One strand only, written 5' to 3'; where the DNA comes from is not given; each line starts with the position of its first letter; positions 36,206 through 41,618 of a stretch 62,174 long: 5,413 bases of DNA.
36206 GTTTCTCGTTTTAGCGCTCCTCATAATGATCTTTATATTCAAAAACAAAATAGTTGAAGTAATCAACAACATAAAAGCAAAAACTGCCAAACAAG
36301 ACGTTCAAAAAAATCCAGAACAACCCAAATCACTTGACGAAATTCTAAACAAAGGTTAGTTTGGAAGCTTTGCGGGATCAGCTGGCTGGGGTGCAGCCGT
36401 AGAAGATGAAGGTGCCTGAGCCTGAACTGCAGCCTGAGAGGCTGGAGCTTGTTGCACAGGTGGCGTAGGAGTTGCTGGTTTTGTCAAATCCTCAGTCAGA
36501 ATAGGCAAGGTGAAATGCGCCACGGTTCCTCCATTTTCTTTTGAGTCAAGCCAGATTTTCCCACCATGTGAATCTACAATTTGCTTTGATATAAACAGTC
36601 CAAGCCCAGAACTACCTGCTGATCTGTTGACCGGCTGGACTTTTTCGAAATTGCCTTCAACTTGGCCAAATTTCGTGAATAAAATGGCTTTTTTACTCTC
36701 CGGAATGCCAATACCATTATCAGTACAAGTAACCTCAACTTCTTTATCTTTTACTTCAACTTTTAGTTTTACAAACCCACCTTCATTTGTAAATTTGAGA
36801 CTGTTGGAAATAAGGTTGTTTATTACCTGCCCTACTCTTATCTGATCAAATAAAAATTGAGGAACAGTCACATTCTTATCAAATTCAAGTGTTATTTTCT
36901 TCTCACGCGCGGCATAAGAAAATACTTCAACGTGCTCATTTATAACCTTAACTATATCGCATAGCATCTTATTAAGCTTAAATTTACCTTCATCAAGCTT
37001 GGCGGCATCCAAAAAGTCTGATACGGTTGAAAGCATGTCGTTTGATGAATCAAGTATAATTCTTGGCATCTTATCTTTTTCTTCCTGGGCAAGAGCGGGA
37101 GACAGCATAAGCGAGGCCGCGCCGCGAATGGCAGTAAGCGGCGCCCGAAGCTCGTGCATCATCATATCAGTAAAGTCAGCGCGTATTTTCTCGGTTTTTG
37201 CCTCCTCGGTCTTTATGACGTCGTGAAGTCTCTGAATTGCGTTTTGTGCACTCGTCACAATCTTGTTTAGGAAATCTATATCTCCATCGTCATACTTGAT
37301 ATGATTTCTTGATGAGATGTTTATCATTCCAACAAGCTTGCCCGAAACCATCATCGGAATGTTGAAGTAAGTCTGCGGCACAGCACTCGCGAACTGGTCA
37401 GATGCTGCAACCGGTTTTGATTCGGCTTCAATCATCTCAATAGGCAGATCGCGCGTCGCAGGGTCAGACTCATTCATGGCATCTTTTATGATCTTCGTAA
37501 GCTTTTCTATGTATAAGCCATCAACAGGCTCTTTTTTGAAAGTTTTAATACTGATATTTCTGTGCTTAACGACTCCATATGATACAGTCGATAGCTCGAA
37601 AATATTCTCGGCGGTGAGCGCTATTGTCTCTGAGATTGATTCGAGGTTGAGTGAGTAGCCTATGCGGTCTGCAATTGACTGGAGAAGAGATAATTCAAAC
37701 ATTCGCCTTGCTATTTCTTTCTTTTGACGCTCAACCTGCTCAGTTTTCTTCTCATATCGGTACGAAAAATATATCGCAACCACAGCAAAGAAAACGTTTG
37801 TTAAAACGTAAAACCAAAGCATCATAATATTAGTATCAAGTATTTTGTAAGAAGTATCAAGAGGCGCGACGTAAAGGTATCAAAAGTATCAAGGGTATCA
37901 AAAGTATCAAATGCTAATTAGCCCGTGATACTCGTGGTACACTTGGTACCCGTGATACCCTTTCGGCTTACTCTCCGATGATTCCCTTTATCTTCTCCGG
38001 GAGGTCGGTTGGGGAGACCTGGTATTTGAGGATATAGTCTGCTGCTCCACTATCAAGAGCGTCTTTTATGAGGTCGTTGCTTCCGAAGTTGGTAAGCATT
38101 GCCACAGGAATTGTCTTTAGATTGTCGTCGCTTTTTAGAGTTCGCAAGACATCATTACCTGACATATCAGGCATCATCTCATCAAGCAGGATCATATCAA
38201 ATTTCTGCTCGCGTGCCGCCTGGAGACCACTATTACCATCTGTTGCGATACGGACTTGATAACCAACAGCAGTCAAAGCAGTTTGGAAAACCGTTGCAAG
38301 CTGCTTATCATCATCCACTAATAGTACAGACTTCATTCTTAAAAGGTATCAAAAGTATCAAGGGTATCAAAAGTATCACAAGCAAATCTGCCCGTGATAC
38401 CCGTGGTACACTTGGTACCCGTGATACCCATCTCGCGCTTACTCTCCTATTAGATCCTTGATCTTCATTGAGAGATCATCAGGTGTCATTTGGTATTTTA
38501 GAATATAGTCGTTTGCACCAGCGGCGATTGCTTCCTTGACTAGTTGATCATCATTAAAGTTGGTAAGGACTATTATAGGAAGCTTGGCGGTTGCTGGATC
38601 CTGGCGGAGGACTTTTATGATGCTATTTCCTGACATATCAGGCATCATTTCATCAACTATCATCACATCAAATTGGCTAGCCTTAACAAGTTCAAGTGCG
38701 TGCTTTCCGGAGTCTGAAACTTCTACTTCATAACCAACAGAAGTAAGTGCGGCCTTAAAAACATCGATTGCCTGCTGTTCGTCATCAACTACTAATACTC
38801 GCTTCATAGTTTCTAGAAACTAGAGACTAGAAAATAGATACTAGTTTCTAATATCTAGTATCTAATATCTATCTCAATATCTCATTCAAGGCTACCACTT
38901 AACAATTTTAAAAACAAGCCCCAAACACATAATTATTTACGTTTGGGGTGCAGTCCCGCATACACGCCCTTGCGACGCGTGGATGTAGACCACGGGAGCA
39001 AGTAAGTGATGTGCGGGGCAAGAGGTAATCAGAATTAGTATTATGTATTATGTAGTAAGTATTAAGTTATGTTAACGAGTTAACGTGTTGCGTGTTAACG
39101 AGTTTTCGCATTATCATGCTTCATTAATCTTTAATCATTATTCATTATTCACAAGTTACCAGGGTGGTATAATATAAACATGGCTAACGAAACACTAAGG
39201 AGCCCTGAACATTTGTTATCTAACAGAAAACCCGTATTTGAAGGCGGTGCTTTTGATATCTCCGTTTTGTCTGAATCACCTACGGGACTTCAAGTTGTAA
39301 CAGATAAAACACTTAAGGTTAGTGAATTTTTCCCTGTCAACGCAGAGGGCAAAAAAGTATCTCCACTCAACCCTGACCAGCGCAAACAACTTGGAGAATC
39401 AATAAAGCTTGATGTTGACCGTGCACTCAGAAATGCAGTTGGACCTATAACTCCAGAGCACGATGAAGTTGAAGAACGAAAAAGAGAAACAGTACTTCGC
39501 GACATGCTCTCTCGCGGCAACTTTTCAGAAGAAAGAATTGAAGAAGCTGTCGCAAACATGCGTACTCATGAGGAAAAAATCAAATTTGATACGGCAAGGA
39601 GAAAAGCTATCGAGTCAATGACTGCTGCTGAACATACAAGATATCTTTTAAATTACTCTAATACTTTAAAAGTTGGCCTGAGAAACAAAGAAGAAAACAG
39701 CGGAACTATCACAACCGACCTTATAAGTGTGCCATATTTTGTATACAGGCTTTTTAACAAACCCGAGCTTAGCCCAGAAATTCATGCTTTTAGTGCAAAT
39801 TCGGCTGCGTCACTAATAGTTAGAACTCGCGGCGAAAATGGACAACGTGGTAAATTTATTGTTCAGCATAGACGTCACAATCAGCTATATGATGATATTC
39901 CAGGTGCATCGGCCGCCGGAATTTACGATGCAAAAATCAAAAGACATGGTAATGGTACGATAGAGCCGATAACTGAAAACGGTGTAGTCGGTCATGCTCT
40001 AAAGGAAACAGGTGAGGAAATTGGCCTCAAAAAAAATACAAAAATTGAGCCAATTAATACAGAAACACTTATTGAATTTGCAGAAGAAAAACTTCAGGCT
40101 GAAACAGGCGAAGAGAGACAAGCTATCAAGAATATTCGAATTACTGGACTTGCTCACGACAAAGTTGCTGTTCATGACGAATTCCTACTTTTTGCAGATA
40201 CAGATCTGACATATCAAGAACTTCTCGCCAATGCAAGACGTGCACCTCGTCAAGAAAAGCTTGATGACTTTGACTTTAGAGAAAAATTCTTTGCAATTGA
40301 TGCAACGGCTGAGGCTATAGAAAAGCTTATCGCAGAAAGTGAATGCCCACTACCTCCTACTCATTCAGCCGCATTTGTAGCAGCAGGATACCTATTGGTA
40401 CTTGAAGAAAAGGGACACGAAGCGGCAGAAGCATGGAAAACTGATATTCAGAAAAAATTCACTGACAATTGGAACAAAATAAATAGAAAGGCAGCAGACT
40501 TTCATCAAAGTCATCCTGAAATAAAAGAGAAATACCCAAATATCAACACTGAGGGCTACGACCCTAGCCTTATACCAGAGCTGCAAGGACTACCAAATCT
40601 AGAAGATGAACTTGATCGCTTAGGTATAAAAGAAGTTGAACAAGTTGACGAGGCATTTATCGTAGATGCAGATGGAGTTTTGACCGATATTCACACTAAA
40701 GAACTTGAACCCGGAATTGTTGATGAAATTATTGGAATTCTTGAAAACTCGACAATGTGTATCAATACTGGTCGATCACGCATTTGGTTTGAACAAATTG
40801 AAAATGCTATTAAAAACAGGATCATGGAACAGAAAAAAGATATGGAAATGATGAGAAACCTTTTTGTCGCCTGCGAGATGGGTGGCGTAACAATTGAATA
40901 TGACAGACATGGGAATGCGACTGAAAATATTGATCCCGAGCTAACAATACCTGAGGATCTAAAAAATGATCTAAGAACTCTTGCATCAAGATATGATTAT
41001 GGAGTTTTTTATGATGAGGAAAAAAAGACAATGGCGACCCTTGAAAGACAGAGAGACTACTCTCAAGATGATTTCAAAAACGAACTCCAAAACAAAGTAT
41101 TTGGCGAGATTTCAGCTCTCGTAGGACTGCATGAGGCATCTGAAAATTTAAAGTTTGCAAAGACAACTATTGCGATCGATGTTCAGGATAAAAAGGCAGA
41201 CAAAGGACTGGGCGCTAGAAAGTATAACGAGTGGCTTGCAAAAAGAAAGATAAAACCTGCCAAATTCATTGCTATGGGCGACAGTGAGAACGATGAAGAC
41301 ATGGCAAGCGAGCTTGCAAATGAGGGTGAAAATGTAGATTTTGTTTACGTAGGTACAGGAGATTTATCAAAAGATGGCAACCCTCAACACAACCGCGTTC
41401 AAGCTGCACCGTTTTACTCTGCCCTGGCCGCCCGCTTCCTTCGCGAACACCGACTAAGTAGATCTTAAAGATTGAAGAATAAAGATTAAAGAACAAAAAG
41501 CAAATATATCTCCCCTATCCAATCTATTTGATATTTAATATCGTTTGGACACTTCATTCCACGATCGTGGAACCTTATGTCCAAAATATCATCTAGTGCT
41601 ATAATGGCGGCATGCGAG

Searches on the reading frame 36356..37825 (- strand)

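Call 6: search_protein_families(library=ncbifam, proteins=[window:36356-37825:-])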
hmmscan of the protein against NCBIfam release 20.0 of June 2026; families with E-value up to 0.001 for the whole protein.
window:36356-37825:- (489 aa): 80 families (the best 25 are shown)
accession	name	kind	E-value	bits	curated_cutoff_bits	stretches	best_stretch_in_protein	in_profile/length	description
TIGR02956.1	TMAO_torS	equivalog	7.6e-48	163.3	676.5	1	201-446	450-686/967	TMAO reductase system sensor histidine kinase/response regulator TorS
NF033092.0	HK_WalK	equivalog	2.5e-47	161.8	725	1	193-442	352-594/594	cell wall metabolism sensor histidine kinase WalK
NF047874.1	MASE3_PAS_HK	subfamily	6.8e-46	157.3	560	1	192-444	376-627/655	MASE3 domain-containing sensor histidine kinase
NF008318.0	PRK11107.1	equivalog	1.4e-45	155.8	890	1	202-446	280-522/920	two-component sensor histidine kinase BarA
NF046044.1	PnpS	equivalog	3.7e-45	154.6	400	1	191-441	148-390/390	two-component system histidine kinase PnpS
NF041947.1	LuxQ_Vibrio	equivalog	1.3e-42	145.8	1200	1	202-449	459-703/843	quorum-sensing autoinducer 2 sensor kinase/phosphatase LuxQ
NF006800.0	PRK09303.1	equivalog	3.8e-36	124.8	342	1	215-444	151-379/383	histidine kinase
TIGR02966.1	phoR_proteo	equivalog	2.7e-35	122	334.2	1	195-438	96-331/333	phosphate regulon sensor histidine kinase PhoR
NF045901.1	HisKinLetSLeg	equivalog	2.7e-35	121.6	1650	1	201-435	281-511/906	two-component system sensor histidine kinase LetS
NF008312.0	PRK11100.1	equivalog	3.4e-34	118.5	356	1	217-442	258-474/477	two-component system sensor histidine kinase CreC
NF038297.2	hybrid_HK_HrmK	equivalog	3.6e-34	118.4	725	1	190-467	211-482/607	hybrid histidine kinase/response regulator HrmK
NF008302.0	PRK11091.1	equivalog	4.7e-34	117.7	838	1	207-443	277-506/779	aerobic respiration two-component sensor histidine kinase ArcB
NF041880.1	EPS_EpsF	equivalog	6e-34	117.4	900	1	208-438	268-487/492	response regulator EpsF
NF047465.1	hybrid_HK_LvrA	exception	3e-32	111.6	1200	1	186-443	177-423/819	hybrid histidine kinase/response regulator LvrA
NF041735.1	hist_kin_RppB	equivalog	6.6e-32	110.8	400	1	217-440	218-437/438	two-component system sensor histidine kinase RppB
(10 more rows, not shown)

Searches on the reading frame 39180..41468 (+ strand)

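Call 6: search_protein_families(library=ncbifam, proteins=[window:39180-41468:+])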
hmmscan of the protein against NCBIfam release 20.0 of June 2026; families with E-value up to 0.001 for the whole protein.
window:39180-41468:+ (762 aa): 4 families
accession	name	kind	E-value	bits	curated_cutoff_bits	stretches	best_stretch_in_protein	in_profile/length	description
TIGR01482.1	SPP-subfamily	subfamily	3.5e-07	30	107.15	1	652-708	127-180/225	sucrose-phosphate phosphatase subfamily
NF002245.0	PRK01158.1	equivalog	7.9e-07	28.6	198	1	650-710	133-190/233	phosphoglycolate phosphatase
TIGR01487.1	Pglycolate_arch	equivalog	2.9e-05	24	122.75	1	610-708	78-178/215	phosphoglycolate phosphatase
TIGR01484.1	HAD-SF-IIB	subfamily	8.2e-05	22.7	41.8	1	593-709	97-212/221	HAD-IIB family hydrolase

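Call 11: search_protein_families(library=pfam, proteins=[window:39180-41468:+])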
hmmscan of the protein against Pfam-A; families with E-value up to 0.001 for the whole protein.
window:39180-41468:+ (762 aa): 1 family
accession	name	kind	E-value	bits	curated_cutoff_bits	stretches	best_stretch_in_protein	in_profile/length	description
PF08282.18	Hydrolase_3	-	0.00045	20.5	20.9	0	610-709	108-219/255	haloacid dehalogenase-like hydrolase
